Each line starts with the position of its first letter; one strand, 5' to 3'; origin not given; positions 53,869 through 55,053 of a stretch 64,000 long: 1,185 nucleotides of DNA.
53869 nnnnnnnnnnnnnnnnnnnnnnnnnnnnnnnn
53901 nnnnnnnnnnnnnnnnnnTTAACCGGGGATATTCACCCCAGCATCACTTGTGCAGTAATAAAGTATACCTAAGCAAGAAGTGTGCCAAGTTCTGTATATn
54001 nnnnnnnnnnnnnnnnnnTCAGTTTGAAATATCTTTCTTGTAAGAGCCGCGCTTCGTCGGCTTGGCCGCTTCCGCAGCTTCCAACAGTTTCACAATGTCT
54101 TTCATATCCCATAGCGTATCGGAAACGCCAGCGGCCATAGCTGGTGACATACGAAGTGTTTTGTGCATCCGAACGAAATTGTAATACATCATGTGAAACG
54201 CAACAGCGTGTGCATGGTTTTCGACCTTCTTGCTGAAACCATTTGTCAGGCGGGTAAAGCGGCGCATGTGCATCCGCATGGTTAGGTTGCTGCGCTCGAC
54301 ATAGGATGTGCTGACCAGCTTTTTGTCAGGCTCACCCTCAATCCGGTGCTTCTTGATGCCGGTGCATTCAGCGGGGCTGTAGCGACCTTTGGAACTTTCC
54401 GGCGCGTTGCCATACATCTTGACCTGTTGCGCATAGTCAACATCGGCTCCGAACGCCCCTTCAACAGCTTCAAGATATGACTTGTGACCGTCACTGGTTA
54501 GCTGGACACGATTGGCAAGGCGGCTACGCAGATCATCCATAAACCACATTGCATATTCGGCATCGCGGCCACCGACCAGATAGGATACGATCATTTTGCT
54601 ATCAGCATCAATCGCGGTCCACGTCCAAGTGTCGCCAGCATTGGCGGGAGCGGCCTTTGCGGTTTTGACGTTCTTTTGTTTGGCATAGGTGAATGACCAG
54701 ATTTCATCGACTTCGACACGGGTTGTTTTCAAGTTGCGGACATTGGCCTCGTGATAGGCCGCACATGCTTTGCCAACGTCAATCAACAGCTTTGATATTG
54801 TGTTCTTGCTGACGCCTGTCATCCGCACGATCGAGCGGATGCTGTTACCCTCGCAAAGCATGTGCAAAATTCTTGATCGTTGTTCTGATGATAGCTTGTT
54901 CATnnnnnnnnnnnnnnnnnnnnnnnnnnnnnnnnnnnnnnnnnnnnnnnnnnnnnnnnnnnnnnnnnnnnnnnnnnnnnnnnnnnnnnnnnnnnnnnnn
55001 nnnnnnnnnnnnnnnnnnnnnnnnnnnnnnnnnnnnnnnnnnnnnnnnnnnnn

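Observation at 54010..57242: IS1-family transposase plus passenger genes bracketed by 22-bp perfect inverted repeats, interleaved with the 55-bp inverted-repeat pair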

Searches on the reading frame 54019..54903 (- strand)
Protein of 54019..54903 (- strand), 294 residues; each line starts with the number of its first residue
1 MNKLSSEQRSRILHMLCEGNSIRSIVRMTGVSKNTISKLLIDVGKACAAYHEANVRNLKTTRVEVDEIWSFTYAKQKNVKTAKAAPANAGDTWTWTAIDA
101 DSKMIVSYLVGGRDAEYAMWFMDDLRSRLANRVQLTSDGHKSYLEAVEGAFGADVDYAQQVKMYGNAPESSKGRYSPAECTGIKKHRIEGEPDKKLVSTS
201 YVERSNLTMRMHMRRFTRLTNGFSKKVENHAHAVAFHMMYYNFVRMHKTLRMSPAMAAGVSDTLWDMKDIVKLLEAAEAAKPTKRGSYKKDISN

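Call 5: search_protein_families(library=pfam, proteins=[window:54019-54903:-], max_evalue=0.01)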
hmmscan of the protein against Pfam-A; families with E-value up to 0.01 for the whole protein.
window:54019-54903:- (294 aa): 8 families
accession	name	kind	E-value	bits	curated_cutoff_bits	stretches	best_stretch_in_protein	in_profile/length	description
PF03400.19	DDE_Tnp_IS1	-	2.3e-08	34.9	24.1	1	197-238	81-125/131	IS1 transposase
PF13936.12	HTH_38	-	2.6e-07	30.7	27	1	3-40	4-41/44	Helix-turn-helix domain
PF13384.12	HTH_23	-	0.00028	21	24.6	1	5-39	3-37/50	Homeodomain-like domain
PF16509.11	KORA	-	0.0024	18.5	26.7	0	4-64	15-71/84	TrfB plasmid transcriptional repressor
PF13610.12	DDE_Tnp_IS240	-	0.0028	18.2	27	1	92-149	18-76/139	DDE domain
PF02796.21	HTH_7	-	0.0045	17.5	23.8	0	3-36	5-38/45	Helix-turn-helix domain of resolvase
PF01371.25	Trp_repressor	-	0.0063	17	27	0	7-38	36-68/88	Trp repressor protein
PF20901.3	Sf6_terminase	-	0.0068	16.9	27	0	7-69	4-67/106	Bacteriophage Sf6, terminase small subunit-like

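Call 6: search_protein_families(library=ncbifam, proteins=[window:54019-54903:-], max_evalue=0.01)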
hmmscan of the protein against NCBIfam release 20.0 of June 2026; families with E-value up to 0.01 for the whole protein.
window:54019-54903:- (294 aa): 4 families
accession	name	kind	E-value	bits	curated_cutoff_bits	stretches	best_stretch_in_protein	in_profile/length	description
NF033558.1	transpos_IS1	equivalog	2e-17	63.8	100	1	5-148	41-168/199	IS1 family transposase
NF033587.1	transpos_IS6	equivalog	1.4e-07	31.4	125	1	92-153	84-146/202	IS6 family transposase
NF033577.2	transpos_IS481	equivalog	0.0002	21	224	0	22-144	79-201/284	IS481 family transposase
NF053755.1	MsvR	equivalog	0.0059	16.3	220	0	3-42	9-49/236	transcriptional factor MsvR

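Call 9: find_encoding_contigs(protein=window:54019-54903:-, flank=8000, max_places=10)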
Protein window:54019-54903:- (294 aa): no gene with exactly this product is on record in the collection.

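Call 10: find_homologous_proteins(query=window:54019-54903:-, max_evalue=1e-10)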
Query window:54019-54903:- (294 aa): 8000 proteins with E <= 1e-10 among 8000 candidates; the best 120 are listed.
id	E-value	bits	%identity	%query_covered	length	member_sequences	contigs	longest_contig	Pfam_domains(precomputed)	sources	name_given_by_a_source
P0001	2.6e-184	629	100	95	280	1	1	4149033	PF03400.19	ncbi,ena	-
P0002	1.8e-179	613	93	98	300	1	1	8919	PF03400.19,PF13936.13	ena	-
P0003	4.6e-177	605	91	100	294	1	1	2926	PF03400.19,PF13936.13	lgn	-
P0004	1.9e-176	603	91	100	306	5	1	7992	PF03400.19,PF13936.13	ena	-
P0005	8.2e-176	601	91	99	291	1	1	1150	PF03400.19,PF13936.13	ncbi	-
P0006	3.0e-175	599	90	100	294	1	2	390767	PF03400.19,PF13936.13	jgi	jgi:IS1 family transposase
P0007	1.5e-173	594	90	99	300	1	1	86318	PF03400.19,PF13936.13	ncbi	-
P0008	2.5e-173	593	94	95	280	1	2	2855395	PF03400.19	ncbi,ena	-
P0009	2.7e-173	593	88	100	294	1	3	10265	PF03400.19,PF13936.13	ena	-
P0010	5.3e-173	592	88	100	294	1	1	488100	PF03400.19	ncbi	-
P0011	5.9e-166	569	85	100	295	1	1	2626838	PF03400.19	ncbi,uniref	ncbi:IS1 family transposase [Altererythrobacter aquiaggeris]|uniref:IS1 family transposase n=1 Tax=A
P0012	1.6e-165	567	86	98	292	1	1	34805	PF03400.19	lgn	-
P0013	2.6e-165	567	84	100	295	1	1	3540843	PF03400.19,PF13936.13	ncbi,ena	-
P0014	1.5e-164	564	85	100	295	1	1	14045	PF03400.19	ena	-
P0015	2.0e-164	564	85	100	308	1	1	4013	PF03400.19,PF13936.13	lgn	-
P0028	9.6e-156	535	91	90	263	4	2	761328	PF03400.19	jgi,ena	-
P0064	3.2e-151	521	79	100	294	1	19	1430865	PF13384.13,PF03400.19,PF13936.13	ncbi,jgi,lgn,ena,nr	ncbi:MAG: helix-turn-helix domain-containing protein [Sphingomonadales bacterium]|jgi:IS1 family tra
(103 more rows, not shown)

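Call 11: find_related_loci(query=window:54019-54903:-, collection=genome_contigs, flank=6000)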
Query window:54019-54903:- (294 aa) in genome_contigs; peptide patterns used: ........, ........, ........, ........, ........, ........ (x = any residue, [..] = any of these).
307 stretches matched a pattern; 295 encode a relative of the query (tblastn E <= 1e-3); the best 80 are kept; 80 distinct loci.
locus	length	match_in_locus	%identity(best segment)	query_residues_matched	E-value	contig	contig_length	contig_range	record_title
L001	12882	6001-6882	92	1-294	0e+0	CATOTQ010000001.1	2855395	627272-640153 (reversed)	MAG: uncultured Parasphingorhabdus sp. isolate df269ce3-95a5-471a-b687-7fc4378fab07 genome assembly, contig: contig_1, w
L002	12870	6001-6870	90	1-290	0e+0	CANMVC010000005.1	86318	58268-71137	uncultured Sphingomonadaceae bacterium isolate 245.fasta genome assembly, contig: NODE_5, whole genome shotgun sequence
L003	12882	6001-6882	88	1-294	0e+0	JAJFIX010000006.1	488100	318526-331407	MAG: Alphaproteobacteria bacterium isolate OFTM101 OFTM101_5, whole genome shotgun sequence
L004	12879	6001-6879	84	1-294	1e-175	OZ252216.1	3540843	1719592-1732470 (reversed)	MAG: Alphaproteobacteria bacterium isolate ec037d0f-e528-4e58-9070-061b0022ad49 genome assembly, chromosome: 1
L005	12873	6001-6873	82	1-290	5e-167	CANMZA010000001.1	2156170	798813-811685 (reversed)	uncultured Erythrobacter sp. isolate 3-1133-3Z.fasta genome assembly, contig: NODE_1, whole genome shotgun sequence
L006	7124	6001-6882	79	1-294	6e-160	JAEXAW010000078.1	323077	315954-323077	MAG: Proteobacteria bacterium isolate OH_SFB_44 k127_1253741, whole genome shotgun sequence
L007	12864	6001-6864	80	1-290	2e-159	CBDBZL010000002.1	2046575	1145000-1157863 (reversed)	MAG: Alteraurantiacibacter sp. isolate 8fa9700e-b7d5-467f-aa14-47c259fb550b genome assembly, contig: contig_2, whole gen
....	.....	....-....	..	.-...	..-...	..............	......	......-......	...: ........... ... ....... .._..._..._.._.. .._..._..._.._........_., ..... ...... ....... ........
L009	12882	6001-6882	79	1-294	3e-158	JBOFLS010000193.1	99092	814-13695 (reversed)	MAG: Sphingorhabdus sp. isolate WFFMC_MAG_334 k139_144594_flag=0_multi=10.5459_len=99092, whole genome shotgun sequence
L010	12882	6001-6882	79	1-294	6e-158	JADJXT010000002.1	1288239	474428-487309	MAG: Sphingomonadales bacterium isolate Lyne_18-Q3-R50-59_BAT3C.1 tig00320342-10-12882580, whole genome shotgun sequence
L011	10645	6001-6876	76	1-293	2e-157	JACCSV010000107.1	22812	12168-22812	MAG: Sphingomonas sp. isolate MGR_bin57 SD2897-2912_k127_1479745, whole genome shotgun sequence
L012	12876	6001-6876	76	1-292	4e-157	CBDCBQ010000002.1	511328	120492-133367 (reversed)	MAG: uncultured Lichenihabitans sp. isolate bcf19ec3-a1fa-4715-bfa3-0a14c237aec5 genome assembly, contig: contig_2, whol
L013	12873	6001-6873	76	1-290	1e-156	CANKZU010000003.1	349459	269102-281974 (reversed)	uncultured Aurantimonas sp. isolate 3-561.fasta genome assembly, contig: NODE_3, whole genome shotgun sequence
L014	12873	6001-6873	78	1-290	8e-157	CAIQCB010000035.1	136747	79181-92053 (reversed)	MAG: uncultured Methylocystaceae bacterium isolate LaPlata_bin-1156 genome assembly, contig: bin-1156:35/66, whole genom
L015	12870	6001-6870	77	1-290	2e-156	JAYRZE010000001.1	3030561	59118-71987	MAG: Sphingomonadaceae bacterium isolate EBPR_s472bin.23 NODE_1_length_3030561_cov_7.162010, whole genome shotgun sequen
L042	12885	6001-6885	74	1-294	2e-151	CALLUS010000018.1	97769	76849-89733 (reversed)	MAG: uncultured Rhizobiaceae group bacterium isolate H2_Bin_METABAT__49_1 genome assembly, contig: c_000000172823, whole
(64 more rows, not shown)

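Call 12: find_encoding_contigs(protein=P0001, flank=10000, max_places=5)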
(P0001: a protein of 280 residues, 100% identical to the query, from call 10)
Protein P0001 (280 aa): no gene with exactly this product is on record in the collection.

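Call 29: find_encoding_contigs(protein=P0002, flank=8000, max_places=4)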
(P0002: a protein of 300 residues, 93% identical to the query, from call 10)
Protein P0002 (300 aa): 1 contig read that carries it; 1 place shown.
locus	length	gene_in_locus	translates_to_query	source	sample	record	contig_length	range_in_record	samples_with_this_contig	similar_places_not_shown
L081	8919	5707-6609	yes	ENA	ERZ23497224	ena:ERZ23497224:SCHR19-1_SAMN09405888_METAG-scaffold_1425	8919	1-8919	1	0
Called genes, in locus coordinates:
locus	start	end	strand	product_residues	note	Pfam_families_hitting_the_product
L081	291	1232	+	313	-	PF12760:Zn_ribbon_IS1595, PF12762:DDE_Tnp_IS1595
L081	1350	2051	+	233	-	PF04255:DUF433 (weak)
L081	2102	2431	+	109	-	PF18478:PIN_10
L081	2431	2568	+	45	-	-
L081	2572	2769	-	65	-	-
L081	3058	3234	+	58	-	-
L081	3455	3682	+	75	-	-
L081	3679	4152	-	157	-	-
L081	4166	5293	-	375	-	PF01381:HTH_3, PF06114:Peptidase_M78 (weak)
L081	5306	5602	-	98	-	PF05015:HigB-like_toxin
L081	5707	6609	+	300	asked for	PF13936:HTH_38 (weak), PF03400:DDE_Tnp_IS1 (faint)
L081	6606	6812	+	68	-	-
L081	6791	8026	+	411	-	PF02812:ELFV_dehydrog_N, PF00208:ELFV_dehydrog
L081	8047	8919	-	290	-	?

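Call 30: find_encoding_contigs(protein=P0028, flank=8000, max_places=4)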
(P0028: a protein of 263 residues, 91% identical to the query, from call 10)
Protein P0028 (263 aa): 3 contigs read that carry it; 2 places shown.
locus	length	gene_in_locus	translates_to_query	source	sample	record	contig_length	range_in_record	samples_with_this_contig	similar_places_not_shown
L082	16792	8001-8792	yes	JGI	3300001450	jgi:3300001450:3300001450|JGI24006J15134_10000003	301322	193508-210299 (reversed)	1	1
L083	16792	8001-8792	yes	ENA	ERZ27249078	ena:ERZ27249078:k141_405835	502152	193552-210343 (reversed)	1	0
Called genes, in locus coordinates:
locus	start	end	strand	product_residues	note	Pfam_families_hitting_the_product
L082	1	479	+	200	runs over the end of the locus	PF01323:DSBA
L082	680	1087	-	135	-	PF09945:DUF2177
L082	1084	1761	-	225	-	-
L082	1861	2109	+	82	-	PF02609:Exonuc_VII_S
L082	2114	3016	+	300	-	PF00348:polyprenyl_synt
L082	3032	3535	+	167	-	PF01467:CTP_transf_like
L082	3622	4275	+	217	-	PF00160:Pro_isomerase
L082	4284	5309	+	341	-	PF02547:Queuosine_synth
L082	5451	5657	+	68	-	-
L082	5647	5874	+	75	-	-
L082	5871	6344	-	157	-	-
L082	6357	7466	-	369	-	PF01381:HTH_3, PF06114:Peptidase_M78 (weak)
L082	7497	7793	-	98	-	PF05015:HigB-like_toxin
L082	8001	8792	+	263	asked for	PF03400:DDE_Tnp_IS1 (faint)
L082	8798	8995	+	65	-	-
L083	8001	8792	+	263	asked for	PF03400:DDE_Tnp_IS1 (faint)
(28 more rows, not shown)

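Call 40: search_protein_families(library=padloc, max_evalue=0.01, proteins=[window:54019-54903:-])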
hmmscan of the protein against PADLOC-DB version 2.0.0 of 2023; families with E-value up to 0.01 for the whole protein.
window:54019-54903:- (294 aa): 2 families
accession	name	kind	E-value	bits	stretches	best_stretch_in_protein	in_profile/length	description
PDLC01438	Csa3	-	0.00034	18.7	1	3-52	144-192/305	"CAS-I,CAS-II,CAS-III,CAS-IV,CAS-V,CAS-VI; associated_signaling"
PDLC01848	CARF3--CARF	-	0.0021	15.7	1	6-42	136-172/197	-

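Call 44: search_dna_similar(query=window:54019-54903:-, collection=plasmids, mode=protein, max_rows=30, max_evalue=1e-40)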
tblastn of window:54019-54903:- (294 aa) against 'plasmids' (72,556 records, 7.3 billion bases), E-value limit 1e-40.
Records with a match: 7; places in all: 7; records where one place covers at least 80% of the query: 5.
Best place of each record, by identity: 60-80% 5; <60% 2.
By first word of the organism name: Mesorhizobium 3; Methylocapsa 1; Acidiphilium 1; Hoeflea 1; Bosea 1.
By predicted mobility (MOB-suite, as given by PLSDB): non-mobilizable 6; conjugative 1.
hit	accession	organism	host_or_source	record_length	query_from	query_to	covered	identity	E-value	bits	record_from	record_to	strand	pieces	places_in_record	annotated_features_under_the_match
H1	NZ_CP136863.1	Methylocapsa polymorpha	Shagnum peat sample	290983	1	294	100%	74.1%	4e-150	471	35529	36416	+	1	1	helix-turn-helix domain-containing protein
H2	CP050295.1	Mesorhizobium loti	Oxytropis kamtschatica,cell ...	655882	1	290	99%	71.4%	3e-141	446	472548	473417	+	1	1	IS1 family transposase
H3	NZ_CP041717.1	Acidiphilium multivorum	Cell culture,activated sludge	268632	1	294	100%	66.8%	4e-129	411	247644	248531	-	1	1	IS1 family transposase | RES domain-containing protein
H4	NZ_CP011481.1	Hoeflea sp. IMCC20628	-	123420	2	290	98%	65.7%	3e-123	394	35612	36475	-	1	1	IS1 family transposase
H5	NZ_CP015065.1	Mesorhizobium ciceri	Astragalus pelecinus,Pure Sample,Plant ...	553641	4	290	97%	43.2%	2e-51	228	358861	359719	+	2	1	metalloregulator ArsR/SmtB family transcription factor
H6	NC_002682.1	Mesorhizobium japonicum MAFF 303099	-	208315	44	207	56%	53.9%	9e-51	186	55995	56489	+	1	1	none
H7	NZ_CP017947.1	Bosea sp. Tri-49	Oxytropis triphylla,cell culture,root ...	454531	174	291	40%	73.6%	1e-48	180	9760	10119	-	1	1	none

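Call 45: get_annotated_region(hit=H3, flank=4500)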
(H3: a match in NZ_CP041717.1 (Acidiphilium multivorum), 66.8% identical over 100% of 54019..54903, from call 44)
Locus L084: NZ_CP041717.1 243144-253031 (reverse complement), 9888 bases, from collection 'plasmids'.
description: Acidiphilium multivorum strain JZ-6 plasmid unnamed1, complete sequence
organism: Acidiphilium multivorum (NCBI taxid 62140)
taxonomy: Bacteria; Pseudomonadota; Alphaproteobacteria; Rhodospirillales; Acetobacteraceae; Acidiphilium; Acidiphilium multivorum
host: -; source: Cell culture,activated sludge; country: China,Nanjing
typing (MOB-suite, as given by PLSDB): non-mobilizable; mating-pair formation MPF_I
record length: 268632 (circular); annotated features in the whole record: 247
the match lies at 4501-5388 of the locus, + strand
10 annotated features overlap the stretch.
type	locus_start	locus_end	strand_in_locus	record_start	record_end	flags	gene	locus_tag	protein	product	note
CDS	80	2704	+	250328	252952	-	-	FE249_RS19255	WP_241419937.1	sigma factor-like helix-turn-helix DNA-binding protein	GO:0006352 - DNA-templated transcription initiation [Evidence IEA]; GO:0006355 - regulation of DNA-templated ...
CDS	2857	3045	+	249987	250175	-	-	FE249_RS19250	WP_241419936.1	hypothetical protein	-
CDS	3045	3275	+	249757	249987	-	-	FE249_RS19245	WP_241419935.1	hypothetical protein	-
CDS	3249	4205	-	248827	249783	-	-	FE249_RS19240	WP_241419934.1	hypothetical protein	-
CDS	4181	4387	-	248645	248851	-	-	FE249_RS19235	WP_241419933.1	hypothetical protein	-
CDS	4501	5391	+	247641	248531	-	-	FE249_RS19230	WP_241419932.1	IS1 family transposase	-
CDS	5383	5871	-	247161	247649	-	-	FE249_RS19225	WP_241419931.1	RES domain-containing protein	-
CDS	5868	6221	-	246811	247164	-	-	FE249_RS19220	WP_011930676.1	MbcA/ParS/Xre antitoxin family protein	-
CDS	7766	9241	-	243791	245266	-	-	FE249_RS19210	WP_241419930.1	AAA family ATPase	-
CDS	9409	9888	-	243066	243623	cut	-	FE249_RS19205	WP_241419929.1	nucleoside 2-deoxyribosyltransferase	-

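Call 46: get_annotated_region(hit=H1, flank=4500)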
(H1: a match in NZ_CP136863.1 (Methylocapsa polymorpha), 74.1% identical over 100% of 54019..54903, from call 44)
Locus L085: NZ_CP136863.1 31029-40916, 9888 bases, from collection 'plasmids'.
description: Methylocapsa polymorpha strain RX1 plasmid pRX1, complete sequence
organism: Methylocapsa polymorpha (NCBI taxid 3080828)
taxonomy: Bacteria; Pseudomonadota; Alphaproteobacteria; Hyphomicrobiales; Beijerinckiaceae; Methylocapsa; Methylocapsa polymorpha
host: -; source: Shagnum peat sample; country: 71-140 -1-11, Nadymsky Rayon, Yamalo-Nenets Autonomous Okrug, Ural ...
typing (MOB-suite, as given by PLSDB): non-mobilizable
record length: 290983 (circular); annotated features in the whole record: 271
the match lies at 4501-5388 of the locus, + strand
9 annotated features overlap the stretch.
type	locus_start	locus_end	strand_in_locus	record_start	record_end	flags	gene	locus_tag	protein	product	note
CDS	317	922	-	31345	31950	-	-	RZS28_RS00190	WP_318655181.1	hypothetical protein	-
CDS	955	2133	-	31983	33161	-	-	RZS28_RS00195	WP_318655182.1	Shedu immune nuclease family protein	-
CDS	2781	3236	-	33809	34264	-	-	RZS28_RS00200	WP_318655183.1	hypothetical protein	-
CDS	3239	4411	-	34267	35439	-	-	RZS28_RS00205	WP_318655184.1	helix-turn-helix domain-containing protein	-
CDS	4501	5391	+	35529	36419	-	-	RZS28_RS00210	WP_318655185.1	helix-turn-helix domain-containing protein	-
CDS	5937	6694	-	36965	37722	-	-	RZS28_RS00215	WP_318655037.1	IS5 family transposase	-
CDS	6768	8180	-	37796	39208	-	-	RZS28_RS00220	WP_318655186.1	UvrD-helicase domain-containing protein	-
CDS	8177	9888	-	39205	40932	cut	-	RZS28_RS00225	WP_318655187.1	AAA family ATPase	-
CDS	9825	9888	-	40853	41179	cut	-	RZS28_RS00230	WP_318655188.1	hypothetical protein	-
